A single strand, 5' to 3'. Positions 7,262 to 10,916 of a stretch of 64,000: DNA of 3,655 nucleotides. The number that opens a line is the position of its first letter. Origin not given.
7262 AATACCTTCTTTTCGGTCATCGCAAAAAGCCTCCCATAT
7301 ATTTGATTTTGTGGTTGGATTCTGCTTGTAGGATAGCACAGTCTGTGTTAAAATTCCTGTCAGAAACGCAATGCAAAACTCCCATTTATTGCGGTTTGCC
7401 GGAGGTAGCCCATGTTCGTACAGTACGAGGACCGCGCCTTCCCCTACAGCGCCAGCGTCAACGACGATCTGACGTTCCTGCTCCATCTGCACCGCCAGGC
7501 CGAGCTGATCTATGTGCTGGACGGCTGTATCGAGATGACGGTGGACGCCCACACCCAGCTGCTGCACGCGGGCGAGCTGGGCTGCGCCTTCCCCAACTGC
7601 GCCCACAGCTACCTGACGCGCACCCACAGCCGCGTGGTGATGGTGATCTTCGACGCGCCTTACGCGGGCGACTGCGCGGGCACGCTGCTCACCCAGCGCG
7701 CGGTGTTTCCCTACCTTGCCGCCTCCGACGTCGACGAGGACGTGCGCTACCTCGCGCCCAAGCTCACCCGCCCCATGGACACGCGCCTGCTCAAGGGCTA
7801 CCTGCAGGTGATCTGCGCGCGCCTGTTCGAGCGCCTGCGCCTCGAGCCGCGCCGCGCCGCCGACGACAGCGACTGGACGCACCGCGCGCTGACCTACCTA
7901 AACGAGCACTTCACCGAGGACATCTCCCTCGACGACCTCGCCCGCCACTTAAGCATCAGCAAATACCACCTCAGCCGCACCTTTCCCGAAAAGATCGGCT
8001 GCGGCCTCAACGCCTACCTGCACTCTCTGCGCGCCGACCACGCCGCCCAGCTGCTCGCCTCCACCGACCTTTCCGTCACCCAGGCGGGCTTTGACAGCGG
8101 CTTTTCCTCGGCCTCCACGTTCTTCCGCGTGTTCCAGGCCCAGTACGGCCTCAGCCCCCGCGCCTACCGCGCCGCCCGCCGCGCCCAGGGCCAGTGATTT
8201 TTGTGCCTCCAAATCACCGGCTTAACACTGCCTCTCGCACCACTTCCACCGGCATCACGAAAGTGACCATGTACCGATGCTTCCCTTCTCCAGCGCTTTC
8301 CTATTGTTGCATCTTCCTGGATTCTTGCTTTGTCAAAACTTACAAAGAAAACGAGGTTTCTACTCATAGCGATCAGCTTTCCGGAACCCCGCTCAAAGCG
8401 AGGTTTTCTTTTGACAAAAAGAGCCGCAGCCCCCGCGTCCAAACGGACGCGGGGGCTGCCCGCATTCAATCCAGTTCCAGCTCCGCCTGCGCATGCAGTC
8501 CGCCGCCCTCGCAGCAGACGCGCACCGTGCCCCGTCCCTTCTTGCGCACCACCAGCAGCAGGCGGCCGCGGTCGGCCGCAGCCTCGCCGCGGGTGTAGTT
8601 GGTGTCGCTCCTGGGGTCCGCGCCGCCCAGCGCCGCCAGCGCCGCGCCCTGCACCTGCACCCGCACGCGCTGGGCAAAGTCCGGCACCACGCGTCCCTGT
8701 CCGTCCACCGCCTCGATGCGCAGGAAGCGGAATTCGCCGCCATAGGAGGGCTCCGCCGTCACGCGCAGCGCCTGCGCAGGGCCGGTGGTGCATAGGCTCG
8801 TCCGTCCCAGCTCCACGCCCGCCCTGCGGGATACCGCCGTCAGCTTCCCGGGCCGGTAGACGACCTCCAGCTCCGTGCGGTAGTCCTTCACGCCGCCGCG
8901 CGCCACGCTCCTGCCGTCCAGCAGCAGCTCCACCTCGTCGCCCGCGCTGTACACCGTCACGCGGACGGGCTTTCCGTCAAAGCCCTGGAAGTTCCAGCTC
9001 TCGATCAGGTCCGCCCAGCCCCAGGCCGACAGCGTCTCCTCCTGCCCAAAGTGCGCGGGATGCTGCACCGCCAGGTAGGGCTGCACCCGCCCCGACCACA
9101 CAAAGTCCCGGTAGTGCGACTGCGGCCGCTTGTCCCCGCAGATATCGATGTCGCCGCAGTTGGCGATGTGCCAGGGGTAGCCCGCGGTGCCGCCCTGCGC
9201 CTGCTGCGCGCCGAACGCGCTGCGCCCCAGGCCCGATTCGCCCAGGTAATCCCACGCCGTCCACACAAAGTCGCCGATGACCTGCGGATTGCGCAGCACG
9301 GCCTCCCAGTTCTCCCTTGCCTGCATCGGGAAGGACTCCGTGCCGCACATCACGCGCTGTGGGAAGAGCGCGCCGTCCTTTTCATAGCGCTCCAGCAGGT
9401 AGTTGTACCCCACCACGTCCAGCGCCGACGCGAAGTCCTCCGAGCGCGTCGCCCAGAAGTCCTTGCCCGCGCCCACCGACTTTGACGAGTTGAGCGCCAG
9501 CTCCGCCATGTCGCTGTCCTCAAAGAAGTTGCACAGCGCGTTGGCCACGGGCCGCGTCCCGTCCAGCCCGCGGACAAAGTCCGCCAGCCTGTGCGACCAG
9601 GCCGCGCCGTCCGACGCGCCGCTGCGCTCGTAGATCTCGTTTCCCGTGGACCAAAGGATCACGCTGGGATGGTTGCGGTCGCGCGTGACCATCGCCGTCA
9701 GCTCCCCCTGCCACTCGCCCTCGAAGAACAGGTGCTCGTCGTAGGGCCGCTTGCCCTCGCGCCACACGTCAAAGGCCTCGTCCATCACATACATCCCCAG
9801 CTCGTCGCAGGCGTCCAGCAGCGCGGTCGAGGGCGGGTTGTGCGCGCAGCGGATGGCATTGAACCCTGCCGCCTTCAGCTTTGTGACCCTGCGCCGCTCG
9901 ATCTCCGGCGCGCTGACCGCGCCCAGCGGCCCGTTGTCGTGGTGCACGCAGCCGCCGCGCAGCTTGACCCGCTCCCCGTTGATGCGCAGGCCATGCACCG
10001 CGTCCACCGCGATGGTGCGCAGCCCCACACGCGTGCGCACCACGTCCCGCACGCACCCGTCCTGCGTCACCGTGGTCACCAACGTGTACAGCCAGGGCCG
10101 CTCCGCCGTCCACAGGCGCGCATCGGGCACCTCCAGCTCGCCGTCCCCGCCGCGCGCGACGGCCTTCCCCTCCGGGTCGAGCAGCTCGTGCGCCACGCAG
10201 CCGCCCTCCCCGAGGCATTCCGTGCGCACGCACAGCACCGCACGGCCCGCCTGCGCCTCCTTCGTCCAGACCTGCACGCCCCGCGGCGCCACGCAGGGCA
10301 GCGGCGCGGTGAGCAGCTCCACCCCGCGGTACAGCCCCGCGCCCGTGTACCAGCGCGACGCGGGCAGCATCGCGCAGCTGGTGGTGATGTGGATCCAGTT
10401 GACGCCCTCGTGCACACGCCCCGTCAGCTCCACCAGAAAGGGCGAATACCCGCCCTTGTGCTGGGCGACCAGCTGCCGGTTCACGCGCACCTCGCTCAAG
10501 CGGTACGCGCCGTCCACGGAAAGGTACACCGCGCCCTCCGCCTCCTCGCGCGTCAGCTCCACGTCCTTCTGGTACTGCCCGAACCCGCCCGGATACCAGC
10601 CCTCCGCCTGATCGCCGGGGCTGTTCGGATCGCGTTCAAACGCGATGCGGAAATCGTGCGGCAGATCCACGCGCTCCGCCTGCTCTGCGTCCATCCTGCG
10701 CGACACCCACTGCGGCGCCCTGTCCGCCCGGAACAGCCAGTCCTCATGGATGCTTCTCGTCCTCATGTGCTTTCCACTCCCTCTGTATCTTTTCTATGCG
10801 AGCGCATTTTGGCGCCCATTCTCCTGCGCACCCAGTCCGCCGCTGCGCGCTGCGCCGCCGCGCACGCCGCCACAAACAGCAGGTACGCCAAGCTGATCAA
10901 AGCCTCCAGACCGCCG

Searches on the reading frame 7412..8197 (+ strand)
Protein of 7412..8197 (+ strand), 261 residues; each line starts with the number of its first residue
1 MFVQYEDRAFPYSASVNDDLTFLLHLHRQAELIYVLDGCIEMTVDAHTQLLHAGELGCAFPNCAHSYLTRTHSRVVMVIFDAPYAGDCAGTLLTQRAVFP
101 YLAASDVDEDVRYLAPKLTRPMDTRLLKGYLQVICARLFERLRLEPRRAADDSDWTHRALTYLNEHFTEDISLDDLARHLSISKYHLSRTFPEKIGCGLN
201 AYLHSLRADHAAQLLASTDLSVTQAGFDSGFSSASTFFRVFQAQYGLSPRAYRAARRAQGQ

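Call 68: search_protein_families(library=pfam, proteins=[window:7412-8197:+], max_evalue=0.00001)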
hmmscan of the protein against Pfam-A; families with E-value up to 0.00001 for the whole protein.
window:7412-8197:+ (261 aa): 3 families
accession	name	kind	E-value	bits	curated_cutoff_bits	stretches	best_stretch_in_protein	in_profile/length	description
PF12833.13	HTH_18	-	2.3e-22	79.5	33.6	1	176-254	1-79/80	Helix-turn-helix domain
PF00165.29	HTH_AraC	-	4.7e-18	65.3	26.6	2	216-253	2-41/42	Bacterial regulatory helix-turn-helix proteins, AraC family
PF07883.17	Cupin_2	-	4e-08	33.3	27.2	1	22-78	11-67/70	Cupin domain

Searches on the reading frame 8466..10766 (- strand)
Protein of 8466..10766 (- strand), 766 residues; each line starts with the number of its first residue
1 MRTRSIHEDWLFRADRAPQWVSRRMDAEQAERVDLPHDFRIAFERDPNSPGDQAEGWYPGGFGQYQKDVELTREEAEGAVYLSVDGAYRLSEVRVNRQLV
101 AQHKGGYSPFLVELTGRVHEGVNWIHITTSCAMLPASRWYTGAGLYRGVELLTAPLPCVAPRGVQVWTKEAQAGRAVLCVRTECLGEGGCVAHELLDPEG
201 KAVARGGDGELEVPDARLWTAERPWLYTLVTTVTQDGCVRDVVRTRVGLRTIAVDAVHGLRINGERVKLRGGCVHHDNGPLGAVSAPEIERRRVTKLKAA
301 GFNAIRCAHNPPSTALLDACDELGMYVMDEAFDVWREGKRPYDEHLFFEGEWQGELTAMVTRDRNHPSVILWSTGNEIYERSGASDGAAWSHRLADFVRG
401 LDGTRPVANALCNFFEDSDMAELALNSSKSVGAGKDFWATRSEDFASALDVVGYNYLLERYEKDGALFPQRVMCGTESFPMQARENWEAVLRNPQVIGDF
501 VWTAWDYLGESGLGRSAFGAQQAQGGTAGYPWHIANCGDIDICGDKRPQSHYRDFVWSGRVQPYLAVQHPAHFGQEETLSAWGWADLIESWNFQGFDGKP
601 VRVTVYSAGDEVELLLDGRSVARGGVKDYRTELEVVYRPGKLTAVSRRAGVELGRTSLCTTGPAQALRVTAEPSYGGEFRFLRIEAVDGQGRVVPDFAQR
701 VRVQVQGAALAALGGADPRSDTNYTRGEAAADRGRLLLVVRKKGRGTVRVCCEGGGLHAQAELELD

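Call 68: search_protein_families(library=pfam, proteins=[window:8466-10766:-], max_evalue=0.00001)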
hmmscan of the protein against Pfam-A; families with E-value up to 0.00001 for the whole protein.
window:8466-10766:- (766 aa): 5 families
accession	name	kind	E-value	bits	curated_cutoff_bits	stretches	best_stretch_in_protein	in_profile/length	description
PF02836.23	Glyco_hydro_2_C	-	2.4e-22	79.9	21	1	260-408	8-159/302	Glycosyl hydrolases family 2, TIM barrel domain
PF02837.24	Glyco_hydro_2_N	-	6.6e-14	52.6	28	1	4-155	2-169/169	Glycosyl hydrolases family 2, sugar binding domain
PF18565.7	Glyco_hydro2_C5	-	2.1e-13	50.5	32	1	678-760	16-100/103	Glycoside hydrolase family 2 C-terminal domain 5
PF16355.11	DUF4982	-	8.3e-13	48.5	23.9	1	598-652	1-59/61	Domain of unknown function (DUF4982)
PF00703.27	Glyco_hydro_2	-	1.6e-08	35.7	23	1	205-250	68-109/109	Glycosyl hydrolases family 2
